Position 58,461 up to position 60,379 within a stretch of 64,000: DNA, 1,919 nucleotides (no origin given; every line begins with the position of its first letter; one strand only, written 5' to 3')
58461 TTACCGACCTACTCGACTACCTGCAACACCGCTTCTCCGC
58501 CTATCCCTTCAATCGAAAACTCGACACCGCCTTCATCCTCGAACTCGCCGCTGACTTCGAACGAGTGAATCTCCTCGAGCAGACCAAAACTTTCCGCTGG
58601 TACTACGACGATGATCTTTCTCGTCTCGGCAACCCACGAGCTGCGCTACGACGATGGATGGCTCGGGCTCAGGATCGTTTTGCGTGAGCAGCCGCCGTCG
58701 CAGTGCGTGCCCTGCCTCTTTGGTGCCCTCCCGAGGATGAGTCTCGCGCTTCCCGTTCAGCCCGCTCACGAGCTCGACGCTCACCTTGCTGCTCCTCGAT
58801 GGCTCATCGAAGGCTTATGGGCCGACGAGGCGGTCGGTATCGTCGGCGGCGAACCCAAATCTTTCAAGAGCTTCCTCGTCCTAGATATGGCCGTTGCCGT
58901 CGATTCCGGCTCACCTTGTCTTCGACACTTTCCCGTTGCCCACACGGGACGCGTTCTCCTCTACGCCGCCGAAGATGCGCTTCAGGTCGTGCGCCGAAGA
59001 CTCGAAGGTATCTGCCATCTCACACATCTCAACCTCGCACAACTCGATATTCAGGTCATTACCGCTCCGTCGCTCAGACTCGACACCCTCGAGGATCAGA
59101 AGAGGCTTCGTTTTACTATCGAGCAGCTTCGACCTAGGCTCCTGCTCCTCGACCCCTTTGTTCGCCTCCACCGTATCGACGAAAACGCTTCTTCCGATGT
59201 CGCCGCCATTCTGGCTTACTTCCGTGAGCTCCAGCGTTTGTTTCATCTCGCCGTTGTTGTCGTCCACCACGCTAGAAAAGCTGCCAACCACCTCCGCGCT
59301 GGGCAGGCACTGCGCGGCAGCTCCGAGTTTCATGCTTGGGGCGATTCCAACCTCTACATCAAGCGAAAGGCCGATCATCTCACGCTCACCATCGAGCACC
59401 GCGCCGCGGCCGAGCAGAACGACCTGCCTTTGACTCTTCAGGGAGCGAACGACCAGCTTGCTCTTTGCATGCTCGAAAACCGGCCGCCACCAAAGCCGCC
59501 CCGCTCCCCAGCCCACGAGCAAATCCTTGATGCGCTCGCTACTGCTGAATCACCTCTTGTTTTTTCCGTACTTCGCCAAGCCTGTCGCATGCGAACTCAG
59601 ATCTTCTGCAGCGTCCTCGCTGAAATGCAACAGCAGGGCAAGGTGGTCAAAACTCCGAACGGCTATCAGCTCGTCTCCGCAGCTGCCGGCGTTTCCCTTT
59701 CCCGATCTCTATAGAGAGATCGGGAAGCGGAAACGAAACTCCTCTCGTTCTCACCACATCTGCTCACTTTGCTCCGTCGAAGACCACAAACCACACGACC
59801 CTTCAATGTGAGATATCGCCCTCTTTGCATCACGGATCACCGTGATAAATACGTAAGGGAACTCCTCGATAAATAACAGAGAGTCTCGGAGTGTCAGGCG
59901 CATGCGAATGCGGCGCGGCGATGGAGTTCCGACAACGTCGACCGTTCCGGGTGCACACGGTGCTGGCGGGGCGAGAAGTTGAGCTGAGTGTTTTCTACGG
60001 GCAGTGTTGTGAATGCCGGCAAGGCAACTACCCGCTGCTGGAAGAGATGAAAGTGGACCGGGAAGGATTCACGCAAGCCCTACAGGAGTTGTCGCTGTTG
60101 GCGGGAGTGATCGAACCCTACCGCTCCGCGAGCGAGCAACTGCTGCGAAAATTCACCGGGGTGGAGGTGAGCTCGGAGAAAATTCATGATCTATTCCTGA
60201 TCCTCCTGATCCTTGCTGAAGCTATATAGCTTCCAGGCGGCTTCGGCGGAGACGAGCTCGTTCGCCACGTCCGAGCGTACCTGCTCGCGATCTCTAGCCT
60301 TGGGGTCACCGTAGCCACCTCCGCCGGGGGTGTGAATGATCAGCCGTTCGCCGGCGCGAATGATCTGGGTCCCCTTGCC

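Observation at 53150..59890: Tn7/Tn5053-like transposition module carrying an AAA_25 RepA-like ATPase as cargo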

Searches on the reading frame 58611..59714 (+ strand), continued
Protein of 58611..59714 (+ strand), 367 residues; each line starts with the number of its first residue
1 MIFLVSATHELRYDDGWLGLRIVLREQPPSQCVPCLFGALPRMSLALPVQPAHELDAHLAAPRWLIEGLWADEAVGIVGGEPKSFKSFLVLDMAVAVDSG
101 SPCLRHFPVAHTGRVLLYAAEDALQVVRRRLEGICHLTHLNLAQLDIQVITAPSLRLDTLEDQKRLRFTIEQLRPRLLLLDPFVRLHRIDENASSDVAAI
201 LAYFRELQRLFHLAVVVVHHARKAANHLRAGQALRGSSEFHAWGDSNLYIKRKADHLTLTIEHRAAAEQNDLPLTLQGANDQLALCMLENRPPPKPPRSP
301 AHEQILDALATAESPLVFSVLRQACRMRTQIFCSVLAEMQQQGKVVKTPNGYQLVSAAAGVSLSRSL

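Call 61: get_annotated_region(hit=H1, flank=4000)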
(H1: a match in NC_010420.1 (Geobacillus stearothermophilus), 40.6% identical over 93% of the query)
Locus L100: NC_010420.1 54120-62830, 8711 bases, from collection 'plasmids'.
description: Geobacillus stearothermophilus plasmid pGS18, complete sequence
organism: Geobacillus stearothermophilus (NCBI taxid 1422)
taxonomy: Bacteria; Bacillota; Bacilli; Bacillales; Bacillaceae; Geobacillus; Geobacillus stearothermophilus
host: -; source: geothermal site near the Baltic Sea; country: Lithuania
typing (MOB-suite, as given by PLSDB): conjugative; replicon rep_cluster_349; relaxase MOBQ; mating-pair formation MPF_T
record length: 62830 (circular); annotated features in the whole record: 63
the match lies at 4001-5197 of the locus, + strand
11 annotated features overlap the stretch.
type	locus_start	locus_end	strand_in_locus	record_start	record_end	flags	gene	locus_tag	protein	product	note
CDS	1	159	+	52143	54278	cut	-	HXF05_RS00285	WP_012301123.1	VirD4-like conjugal transfer protein, CD1115 family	-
CDS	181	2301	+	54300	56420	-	-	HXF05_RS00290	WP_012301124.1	type IA DNA topoisomerase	GO:0006265 - DNA topological change [Evidence IEA]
CDS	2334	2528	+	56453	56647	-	-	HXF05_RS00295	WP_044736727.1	hypothetical protein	-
CDS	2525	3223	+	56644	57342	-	-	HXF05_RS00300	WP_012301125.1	ArdC family protein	-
CDS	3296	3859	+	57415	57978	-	-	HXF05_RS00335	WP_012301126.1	DUF6431 domain-containing protein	-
CDS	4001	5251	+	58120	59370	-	-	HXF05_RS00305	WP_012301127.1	IS481 family transposase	-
CDS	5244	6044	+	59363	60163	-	-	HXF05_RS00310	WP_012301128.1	AAA family ATPase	-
CDS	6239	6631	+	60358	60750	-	-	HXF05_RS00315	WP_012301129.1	hypothetical protein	-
CDS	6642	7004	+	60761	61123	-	-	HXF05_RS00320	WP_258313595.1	hypothetical protein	-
CDS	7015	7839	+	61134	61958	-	-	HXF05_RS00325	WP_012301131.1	hypothetical protein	-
CDS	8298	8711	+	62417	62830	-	-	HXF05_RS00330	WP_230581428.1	DUF6290 family protein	-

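Call 79: find_related_loci(query=A2, collection=metagenome_contigs, flank=7000)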
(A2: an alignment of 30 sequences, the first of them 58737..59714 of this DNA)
Query A2 (325 aa) in metagenome_contigs; peptide patterns used: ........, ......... (x = any residue, [..] = any of these).
600 stretches matched a pattern (row limit reached: there are more); 581 encode a relative of the query (tblastn E <= 1e-3); the best 80 are kept; 80 distinct loci.
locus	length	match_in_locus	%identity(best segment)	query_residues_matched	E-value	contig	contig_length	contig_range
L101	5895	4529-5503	89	1-325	1e-178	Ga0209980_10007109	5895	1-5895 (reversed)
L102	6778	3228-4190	79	5-325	3e-162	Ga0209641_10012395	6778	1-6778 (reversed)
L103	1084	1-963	79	5-325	4e-179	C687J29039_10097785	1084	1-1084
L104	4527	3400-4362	79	5-325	9e-166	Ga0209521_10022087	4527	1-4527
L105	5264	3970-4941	78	1-325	3e-160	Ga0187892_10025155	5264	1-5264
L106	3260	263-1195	61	5-313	3e-125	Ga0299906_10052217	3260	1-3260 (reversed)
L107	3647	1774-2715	61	3-313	3e-122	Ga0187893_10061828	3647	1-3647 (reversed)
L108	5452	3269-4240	59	4-323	5e-118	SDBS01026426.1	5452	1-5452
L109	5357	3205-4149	56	5-320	5e-116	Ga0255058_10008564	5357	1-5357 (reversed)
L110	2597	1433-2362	58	5-314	1e-119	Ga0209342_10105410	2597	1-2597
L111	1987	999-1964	58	5-325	7e-122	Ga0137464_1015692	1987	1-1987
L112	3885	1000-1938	59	5-317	2e-116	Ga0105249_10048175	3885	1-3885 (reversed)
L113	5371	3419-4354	61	5-314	3e-114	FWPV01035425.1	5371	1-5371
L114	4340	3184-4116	60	4-313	7e-115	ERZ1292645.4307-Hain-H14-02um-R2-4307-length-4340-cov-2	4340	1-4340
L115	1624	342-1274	58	5-314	8e-122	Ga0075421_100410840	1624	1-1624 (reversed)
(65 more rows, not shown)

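Call 89: search_protein_families(library=pfam, proteins=[L092:2260-2835:+, L094:2726-3334:+], max_evalue=10)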
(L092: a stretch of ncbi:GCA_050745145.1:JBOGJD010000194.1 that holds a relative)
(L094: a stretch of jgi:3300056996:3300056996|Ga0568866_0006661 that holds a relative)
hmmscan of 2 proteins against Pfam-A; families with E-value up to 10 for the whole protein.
L092:2260-2835:+ (191 aa): 3 families
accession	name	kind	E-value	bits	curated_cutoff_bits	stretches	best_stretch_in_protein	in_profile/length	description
PF13518.12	HTH_28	-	0.00029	21.3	25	1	108-131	16-39/52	Helix-turn-helix domain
PF13384.12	HTH_23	-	0.00087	19.5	24.6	1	112-130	25-43/50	Homeodomain-like domain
PF00376.29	MerR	-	0.0016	18.7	28.2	1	112-126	7-21/38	MerR family regulatory protein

L094:2726-3334:+ (202 aa): 2 families
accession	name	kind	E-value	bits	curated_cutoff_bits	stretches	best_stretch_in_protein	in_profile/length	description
PF13384.12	HTH_23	-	0.032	14.5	24.6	1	113-130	25-42/50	Homeodomain-like domain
PF13518.12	HTH_28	-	0.052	14.1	25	1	111-130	18-37/52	Helix-turn-helix domain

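Call 93: predict_structure(alignment_id=A3)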
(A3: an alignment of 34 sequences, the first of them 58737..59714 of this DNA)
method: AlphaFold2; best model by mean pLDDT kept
length: 325 residues; sequences in the alignment: 34
mean_pLDDT: 75.8   pTM: 0.68
mean pLDDT of the five models: 75.8, 73.1, 71.6, 69.2, 68.0
residues with pLDDT >= 90: 86; 70-90: 142; 50-70: 51; < 50: 46
segments of 3 or more residues with pLDDT < 50: 11-21, 140-145, 180-195, 316-325
pLDDT, mean of each block of 10 residues (from residue 1): 56 38 59 71 83 90 83 80 82 90 89 81 93 85 49 69 87 76 39 48 75 80 73 82 81 78 93 93 87 94 94 63 39
secondary structure, 60 per line:
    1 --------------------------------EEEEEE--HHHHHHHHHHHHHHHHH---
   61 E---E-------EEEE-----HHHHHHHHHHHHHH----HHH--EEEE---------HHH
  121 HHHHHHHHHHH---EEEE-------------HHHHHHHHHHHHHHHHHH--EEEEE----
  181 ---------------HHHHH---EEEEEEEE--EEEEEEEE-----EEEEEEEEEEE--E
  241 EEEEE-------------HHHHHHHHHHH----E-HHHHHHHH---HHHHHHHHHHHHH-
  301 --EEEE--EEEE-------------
elements in order: E33-38 H41-57 E73-76 H82-95 E105-108 H118-131 E135-138 H152-169 E172-176 H196-200 E204-211 E214-221 E227-237 E240-245 H259-269 H276-283 H287-299 E303-306 E309-312

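Call 96: fold_search(model_id=the predicted structure, library=pdb)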
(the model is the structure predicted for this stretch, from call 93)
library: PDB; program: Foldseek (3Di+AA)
matches with E <= 10: 1695; with E <= 0.001: 399
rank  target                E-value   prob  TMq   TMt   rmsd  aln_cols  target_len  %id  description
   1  9q23_G                6.1e-09  1.00  0.48  0.49   5.6       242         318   15  DX2-CX3-RAD51 structure in the intermediate state (released 2026-03-04)
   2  1olo_A                8.2e-09  1.00  0.54  0.69   4.7       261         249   19  Hexameric Replicative DNA Helicase RepA from Plasmid RSF1010 - Cubic Crystal Structure (released 2003-09-19)
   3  4tlc_B                9.3e-09  1.00  0.44  0.59   5.7       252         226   13  Crystal structure of N-terminal C1 domain of KaiC (released 2015-07-01)
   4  4tlc_F                1.0e-08  1.00  0.46  0.65   6.3       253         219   13  Crystal structure of N-terminal C1 domain of KaiC (released 2015-07-01)
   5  9omz_B                1.3e-08  1.00  0.49  0.51   5.4       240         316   15  Cryo-EM structure of a pentameric RAD51-XRCC3-RAD51C-RAD51D-XRCC2 (51-X3CDX2) complex. (released 2026-04-01)
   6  9q25_G                1.3e-08  1.00  0.44  0.47   5.4       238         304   14  DX2-CX3-RAD51 in the closed state (released 2026-03-04)
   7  7dy2_H                1.3e-08  1.00  0.43  0.32  10.4       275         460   13  Crystal Structure of Cyanobacterial Circadian Clock Protein KaiC (released 2022-04-27)
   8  9q2a_B                1.5e-08  1.00  0.46  0.46   6.3       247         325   14  BCDX2-CX3-RAD51-RAD51-ssDNA supercomplex (released 2026-03-04)
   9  1nlf_A                1.8e-08  1.00  0.54  0.67   4.8       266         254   20  Crystal Structure of DNA Helicase RepA in complex with sulfate at 1.95 A resolution (released 2003-04-29)
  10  9qn8_C                2.7e-08  1.00  0.47  0.48   5.7       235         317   15  RAD51 filament in complex with calcium and ATP bound by the RAD51AP1 C-terminus (released 2025-12-03)
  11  9qn8_K                2.9e-08  1.00  0.45  0.45   6.1       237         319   15  RAD51 filament in complex with calcium and ATP bound by the RAD51AP1 C-terminus (released 2025-12-03)
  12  7dyi_A                3.4e-08  1.00  0.44  0.33  10.6       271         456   14  Crystal Structure of Cyanobacterial Circadian Clock Protein KaiC (released 2022-04-27)
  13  4tl9_B                3.7e-08  1.00  0.42  0.59   6.5       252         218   13  Crystal structure of N-terminal C1 domain of KaiC (released 2015-07-01)
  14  4esv_J                3.9e-08  1.00  0.45  0.36   6.6       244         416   16  A New Twist on the Translocation Mechanism of Helicases from the Structure of DnaB with its Substrates (released 2012-10-24)
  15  9omy_C                4.1e-08  1.00  0.46  0.58   5.8       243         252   15  Cryo-EM structure of an octameric RAD51-XRCC3-RAD51C (RAD51-X3C) complex (released 2026-04-01)
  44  1g8y_A                9.5e-08  1.00  0.51  0.67   4.0       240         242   20  CRYSTAL STRUCTURE OF THE HEXAMERIC REPLICATIVE HELICASE REPA OF PLASMID RSF1010 (released 2001-02-14)
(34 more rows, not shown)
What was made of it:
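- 58737..59714 (+): AAA_25 RecA-fold ATPase (325 aa) with a C-terminal winged-helix domain, RepA-like. Among the fold matches, RepA 1olo has the best TM-score (0.69, normalised by target) (call 96).
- Closest known: RSF1010 RepA hexameric replicative helicase. Same: It also has the best target-normalised TM-score, 0.67-0.69 (call 96).
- At fold level the AAA_25 model matches RAD51, KaiC and DnaB nearly as well as RepA (call 96).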

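Call 102: search_protein_families(library=padloc, proteins=[L096:7858-9186:+, window:58737-59714:+], max_evalue=0.001)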
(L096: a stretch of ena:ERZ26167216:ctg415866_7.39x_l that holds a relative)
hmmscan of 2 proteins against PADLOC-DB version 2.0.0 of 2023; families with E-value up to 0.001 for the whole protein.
L096:7858-9186:+ (442 aa): 1 family
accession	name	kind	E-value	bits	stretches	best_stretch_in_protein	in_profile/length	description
PDLC01737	TnsB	-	3.2e-12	43.6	1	223-381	281-456/621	TnsB_0_V-K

window:58737-59714:+ (325 aa): 0 families

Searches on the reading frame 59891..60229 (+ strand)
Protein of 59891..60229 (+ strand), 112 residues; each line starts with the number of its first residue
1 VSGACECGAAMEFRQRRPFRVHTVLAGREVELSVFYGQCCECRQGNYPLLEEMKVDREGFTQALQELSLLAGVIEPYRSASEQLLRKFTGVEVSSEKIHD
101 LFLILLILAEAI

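Call 3: search_protein_families(library=pfam, proteins=[window:59891-60229:+], max_evalue=0.01)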
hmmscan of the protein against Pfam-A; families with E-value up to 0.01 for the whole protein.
window:59891-60229:+ (112 aa): 0 families

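Call 10: search_protein_families(library=ncbifam, proteins=[window:59891-60229:+], max_evalue=0.01)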
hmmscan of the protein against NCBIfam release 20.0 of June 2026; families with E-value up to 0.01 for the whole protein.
window:59891-60229:+ (112 aa): 2 families
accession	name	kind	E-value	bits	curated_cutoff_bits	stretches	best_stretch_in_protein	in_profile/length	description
NF033572.1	transpos_ISKra4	equivalog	3.8e-08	32.8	205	1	5-101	58-154/422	ISKra4 family transposase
NF041731.2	transpos_ISH6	equivalog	0.0027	16.5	240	1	29-101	81-153/414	ISH6 family transposase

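Call 11: search_protein_families(library=phrogs, proteins=[window:59891-60229:+], max_evalue=0.01)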
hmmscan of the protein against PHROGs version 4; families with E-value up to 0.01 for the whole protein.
window:59891-60229:+ (112 aa): 0 families
